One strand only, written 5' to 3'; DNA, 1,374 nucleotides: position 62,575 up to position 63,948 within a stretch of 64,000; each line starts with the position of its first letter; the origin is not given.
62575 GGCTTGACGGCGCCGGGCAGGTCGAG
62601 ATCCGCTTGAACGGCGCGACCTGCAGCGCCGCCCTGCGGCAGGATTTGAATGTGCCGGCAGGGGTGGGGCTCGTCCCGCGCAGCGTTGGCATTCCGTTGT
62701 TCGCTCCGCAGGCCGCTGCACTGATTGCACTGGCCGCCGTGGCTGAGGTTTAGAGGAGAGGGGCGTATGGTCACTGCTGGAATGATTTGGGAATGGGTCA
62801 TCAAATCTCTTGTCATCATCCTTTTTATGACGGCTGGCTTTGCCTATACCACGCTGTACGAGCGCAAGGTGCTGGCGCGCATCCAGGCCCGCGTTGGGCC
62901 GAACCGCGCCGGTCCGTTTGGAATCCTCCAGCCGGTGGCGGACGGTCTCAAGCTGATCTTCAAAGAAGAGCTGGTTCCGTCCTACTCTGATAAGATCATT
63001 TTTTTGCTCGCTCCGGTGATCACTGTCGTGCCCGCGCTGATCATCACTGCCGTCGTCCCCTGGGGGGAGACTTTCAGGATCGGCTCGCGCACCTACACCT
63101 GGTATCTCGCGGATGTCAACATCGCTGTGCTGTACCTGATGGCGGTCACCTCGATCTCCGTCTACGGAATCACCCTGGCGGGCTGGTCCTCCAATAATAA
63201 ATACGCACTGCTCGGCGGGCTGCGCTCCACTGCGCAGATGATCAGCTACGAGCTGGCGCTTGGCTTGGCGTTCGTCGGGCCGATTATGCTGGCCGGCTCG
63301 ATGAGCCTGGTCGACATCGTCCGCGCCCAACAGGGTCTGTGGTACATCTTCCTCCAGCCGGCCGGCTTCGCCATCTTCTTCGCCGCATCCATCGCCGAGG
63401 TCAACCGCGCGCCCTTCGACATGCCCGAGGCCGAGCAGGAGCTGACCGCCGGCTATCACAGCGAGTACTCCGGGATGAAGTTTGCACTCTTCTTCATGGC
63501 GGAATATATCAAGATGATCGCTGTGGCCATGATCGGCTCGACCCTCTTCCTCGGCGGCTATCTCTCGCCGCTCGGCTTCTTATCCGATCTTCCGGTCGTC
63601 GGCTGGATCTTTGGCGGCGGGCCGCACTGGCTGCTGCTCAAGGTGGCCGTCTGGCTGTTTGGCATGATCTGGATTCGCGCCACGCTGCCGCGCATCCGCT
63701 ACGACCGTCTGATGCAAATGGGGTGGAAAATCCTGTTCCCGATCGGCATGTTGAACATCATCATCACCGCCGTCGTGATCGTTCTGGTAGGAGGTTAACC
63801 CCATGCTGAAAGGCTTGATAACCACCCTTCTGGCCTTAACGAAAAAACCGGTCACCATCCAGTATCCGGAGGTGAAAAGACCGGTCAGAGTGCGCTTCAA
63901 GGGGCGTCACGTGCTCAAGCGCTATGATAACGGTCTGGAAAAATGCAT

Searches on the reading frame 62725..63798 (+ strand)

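Call 26: search_protein_families(library=ncbifam, proteins=[window:62725-63798:+], max_evalue=0.000001)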
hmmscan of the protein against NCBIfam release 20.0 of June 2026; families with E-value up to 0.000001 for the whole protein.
window:62725-63798:+ (357 aa): 7 families
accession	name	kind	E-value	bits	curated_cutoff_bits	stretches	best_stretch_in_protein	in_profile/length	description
NF004743.0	PRK06076.1-4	equivalog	5.4e-122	407.8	494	1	17-352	9-342/433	NADH-quinone oxidoreductase subunit NuoH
NF004741.0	PRK06076.1-2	equivalog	2.2e-106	355.9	305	1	20-354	15-335/337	NADH-quinone oxidoreductase subunit NuoH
NF004745.0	PRK06076.1-6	equivalog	2.2e-104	349.4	450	1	23-354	14-335/341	NADH-quinone oxidoreductase subunit NuoH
NF004740.0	PRK06076.1-1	equivalog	1.2e-102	343.7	399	1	23-354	13-322/325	NADH-quinone oxidoreductase subunit NuoH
NF004742.0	PRK06076.1-3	equivalog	6.6e-96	321.6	531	1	20-353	21-349/356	NADH-quinone oxidoreductase subunit NuoH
NF040610.1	F420_dehyd_FpoH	exception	5.1e-92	308.8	475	1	26-351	16-335/339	F420H2 dehydrogenase subunit FpoH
NF004744.0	PRK06076.1-5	equivalog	3.1e-86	289.8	542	1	19-351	26-362/372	NADH-quinone oxidoreductase subunit NuoH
